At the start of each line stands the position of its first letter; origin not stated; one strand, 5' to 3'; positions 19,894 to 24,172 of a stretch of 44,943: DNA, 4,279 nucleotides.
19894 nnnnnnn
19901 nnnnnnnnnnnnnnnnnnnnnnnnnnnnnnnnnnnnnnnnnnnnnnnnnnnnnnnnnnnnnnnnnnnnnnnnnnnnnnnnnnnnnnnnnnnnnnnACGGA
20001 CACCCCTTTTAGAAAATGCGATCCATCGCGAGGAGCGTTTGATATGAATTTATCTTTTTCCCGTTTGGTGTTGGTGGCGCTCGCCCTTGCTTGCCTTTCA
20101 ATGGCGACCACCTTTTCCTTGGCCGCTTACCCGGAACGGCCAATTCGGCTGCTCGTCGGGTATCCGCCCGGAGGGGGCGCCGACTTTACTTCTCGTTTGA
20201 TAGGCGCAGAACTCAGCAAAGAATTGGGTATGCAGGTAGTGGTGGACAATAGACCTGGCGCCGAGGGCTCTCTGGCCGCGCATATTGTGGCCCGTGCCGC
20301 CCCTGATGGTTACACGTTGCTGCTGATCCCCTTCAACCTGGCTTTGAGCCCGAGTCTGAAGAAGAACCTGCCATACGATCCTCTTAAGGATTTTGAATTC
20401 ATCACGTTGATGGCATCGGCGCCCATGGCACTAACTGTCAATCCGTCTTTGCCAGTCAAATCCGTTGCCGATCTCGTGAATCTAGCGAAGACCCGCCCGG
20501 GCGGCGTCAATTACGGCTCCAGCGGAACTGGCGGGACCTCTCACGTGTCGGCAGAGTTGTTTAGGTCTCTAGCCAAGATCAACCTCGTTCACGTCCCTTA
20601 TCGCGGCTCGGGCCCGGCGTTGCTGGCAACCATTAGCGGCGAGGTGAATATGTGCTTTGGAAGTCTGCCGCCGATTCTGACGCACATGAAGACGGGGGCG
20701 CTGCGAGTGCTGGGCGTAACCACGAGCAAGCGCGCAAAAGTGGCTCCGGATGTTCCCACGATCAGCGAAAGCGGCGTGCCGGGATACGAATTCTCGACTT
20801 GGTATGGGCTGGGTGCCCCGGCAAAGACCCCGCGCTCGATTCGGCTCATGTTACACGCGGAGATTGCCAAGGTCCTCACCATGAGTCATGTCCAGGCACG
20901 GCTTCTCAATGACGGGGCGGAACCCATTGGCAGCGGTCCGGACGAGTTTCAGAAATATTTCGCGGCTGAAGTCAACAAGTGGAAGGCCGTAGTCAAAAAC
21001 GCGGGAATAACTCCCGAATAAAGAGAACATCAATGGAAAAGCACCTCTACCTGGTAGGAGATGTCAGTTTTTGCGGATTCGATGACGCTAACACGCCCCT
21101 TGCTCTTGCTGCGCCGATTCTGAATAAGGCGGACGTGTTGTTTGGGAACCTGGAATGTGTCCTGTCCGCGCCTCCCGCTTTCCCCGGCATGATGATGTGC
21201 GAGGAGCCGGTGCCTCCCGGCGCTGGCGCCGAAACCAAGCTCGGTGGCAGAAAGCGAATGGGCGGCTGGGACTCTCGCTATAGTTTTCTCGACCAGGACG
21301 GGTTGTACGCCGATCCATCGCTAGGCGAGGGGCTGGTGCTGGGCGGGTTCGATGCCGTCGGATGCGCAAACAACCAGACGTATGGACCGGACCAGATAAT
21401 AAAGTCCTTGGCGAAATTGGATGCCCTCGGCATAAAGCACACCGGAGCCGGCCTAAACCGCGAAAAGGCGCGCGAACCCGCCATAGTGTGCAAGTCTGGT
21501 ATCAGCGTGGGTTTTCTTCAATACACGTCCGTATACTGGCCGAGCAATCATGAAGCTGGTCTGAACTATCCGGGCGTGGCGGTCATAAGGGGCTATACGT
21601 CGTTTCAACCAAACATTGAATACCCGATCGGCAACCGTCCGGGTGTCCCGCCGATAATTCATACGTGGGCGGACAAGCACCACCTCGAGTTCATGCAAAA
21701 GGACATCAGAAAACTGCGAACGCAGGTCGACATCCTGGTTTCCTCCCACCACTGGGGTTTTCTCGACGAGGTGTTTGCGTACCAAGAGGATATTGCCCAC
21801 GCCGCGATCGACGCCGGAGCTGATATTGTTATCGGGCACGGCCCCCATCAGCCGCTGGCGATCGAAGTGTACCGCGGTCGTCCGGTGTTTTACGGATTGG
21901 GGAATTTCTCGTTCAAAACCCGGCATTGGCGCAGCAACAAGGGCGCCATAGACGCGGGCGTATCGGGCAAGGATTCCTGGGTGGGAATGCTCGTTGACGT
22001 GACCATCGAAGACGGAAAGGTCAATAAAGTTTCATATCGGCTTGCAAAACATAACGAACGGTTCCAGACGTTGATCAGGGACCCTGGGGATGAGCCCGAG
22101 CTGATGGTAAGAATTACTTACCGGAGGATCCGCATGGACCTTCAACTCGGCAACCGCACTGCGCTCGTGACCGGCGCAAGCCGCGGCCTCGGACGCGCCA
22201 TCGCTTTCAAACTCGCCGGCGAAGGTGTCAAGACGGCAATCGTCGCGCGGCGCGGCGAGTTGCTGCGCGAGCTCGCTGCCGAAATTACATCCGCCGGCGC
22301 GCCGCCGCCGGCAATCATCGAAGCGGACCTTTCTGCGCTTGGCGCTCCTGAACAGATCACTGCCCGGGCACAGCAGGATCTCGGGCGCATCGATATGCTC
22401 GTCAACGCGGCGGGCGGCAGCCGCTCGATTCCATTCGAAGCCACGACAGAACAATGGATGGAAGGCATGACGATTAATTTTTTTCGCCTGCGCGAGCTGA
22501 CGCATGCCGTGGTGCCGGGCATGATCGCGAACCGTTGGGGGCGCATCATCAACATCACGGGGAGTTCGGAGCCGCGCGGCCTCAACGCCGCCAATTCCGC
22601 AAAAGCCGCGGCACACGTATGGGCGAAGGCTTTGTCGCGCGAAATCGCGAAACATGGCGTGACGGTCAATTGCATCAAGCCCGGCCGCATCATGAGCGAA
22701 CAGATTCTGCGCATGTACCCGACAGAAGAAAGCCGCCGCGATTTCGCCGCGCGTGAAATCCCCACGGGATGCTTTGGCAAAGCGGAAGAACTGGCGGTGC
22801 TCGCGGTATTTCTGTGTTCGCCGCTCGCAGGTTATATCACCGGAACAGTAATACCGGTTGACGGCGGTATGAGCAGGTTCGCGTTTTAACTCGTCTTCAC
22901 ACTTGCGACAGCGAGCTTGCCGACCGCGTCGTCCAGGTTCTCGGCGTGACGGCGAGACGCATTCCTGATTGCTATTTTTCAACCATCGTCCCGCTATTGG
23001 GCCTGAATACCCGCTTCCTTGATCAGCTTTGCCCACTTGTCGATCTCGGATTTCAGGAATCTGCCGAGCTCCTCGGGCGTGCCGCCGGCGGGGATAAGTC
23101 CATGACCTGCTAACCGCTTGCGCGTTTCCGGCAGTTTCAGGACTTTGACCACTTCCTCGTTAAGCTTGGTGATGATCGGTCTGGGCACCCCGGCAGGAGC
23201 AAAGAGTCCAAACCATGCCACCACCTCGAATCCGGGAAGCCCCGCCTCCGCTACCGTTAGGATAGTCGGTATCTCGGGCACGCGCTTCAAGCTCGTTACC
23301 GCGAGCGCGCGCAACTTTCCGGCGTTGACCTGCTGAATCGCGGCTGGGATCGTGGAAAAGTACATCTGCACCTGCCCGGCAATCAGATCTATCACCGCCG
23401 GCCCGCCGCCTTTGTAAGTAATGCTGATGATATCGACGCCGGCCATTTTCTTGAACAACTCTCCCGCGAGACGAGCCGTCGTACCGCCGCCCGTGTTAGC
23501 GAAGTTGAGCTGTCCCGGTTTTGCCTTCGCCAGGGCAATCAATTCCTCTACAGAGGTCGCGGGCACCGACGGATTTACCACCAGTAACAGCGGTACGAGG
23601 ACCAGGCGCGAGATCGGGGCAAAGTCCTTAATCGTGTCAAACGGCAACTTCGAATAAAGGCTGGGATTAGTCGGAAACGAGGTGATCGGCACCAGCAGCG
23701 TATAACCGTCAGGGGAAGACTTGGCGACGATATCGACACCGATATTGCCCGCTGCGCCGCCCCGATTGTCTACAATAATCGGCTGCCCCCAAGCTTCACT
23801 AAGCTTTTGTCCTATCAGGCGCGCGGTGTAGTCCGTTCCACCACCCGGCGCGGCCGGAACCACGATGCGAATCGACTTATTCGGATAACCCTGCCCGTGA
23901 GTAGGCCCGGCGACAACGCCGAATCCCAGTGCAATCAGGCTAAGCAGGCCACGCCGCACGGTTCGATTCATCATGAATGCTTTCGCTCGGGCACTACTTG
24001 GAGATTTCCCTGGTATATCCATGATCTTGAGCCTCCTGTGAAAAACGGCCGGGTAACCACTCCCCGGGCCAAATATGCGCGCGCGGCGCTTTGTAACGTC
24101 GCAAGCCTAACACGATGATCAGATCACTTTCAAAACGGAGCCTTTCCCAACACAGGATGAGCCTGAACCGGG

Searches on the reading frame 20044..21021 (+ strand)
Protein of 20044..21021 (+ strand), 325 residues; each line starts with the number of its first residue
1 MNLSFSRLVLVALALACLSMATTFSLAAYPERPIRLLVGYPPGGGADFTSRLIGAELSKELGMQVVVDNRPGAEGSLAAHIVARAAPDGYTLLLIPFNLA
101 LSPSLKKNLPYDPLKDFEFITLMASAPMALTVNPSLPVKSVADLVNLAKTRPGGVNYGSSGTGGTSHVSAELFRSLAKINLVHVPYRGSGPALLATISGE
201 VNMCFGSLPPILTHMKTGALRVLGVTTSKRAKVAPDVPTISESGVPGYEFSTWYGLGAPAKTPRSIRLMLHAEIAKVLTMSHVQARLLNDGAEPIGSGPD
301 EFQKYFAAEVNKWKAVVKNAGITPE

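Call 10: search_protein_families(library=pfam, proteins=[window:20044-21021:+], max_evalue=0.001)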
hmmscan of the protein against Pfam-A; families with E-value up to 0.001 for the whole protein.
window:20044-21021:+ (325 aa): 1 family
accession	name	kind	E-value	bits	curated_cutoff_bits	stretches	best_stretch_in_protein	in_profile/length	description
PF03401.19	TctC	-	9.5e-67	225.8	27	1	51-321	3-273/274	Tripartite tricarboxylate transporter family receptor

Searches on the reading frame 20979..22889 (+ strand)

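Call 3: search_protein_families(library=pfam, proteins=[window:20979-22889:+], max_evalue=0.01)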
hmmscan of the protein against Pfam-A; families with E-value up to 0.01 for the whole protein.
window:20979-22889:+ (636 aa): 4 families
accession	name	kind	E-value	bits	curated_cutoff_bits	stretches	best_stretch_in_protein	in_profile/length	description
PF09587.15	PGA_cap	-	4.3e-43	148.1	27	1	111-313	65-254/255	Bacterial capsule synthesis protein PGA_cap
PF13561.12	adh_short_C2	-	1.7e-41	142.8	27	1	399-632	1-236/236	Enoyl-(Acyl carrier protein) reductase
PF00106.31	adh_short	-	1.4e-38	132.8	26.6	1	394-573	2-184/195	short chain dehydrogenase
PF08659.16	KR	-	3.8e-05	24.1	22.6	1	394-495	2-106/180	KR domain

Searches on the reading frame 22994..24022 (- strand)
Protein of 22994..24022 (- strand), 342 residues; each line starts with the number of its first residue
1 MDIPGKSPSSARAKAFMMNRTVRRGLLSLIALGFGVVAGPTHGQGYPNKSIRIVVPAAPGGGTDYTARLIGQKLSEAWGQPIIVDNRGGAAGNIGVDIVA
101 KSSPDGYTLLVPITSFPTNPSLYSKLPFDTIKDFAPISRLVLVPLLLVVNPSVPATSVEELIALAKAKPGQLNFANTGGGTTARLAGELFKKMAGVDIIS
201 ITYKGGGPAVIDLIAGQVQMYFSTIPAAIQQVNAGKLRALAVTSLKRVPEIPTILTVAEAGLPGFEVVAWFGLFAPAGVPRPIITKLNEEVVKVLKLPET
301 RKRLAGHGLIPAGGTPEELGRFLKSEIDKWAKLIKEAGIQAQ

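Call 3: search_protein_families(library=pfam, proteins=[window:22994-24022:-], max_evalue=0.01)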
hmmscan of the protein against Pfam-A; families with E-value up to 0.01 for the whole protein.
window:22994-24022:- (342 aa): 1 family
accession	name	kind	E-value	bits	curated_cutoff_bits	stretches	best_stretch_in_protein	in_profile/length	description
PF03401.19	TctC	-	5.9e-72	242.9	27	1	67-338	2-273/274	Tripartite tricarboxylate transporter family receptor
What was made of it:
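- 22994..24022 (-): TctC/Bug-family periplasmic carboxylate-binding protein (tripartite tricarboxylate transporter receptor), last gene on this strand. PF03401 at 243 bits (call 3).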
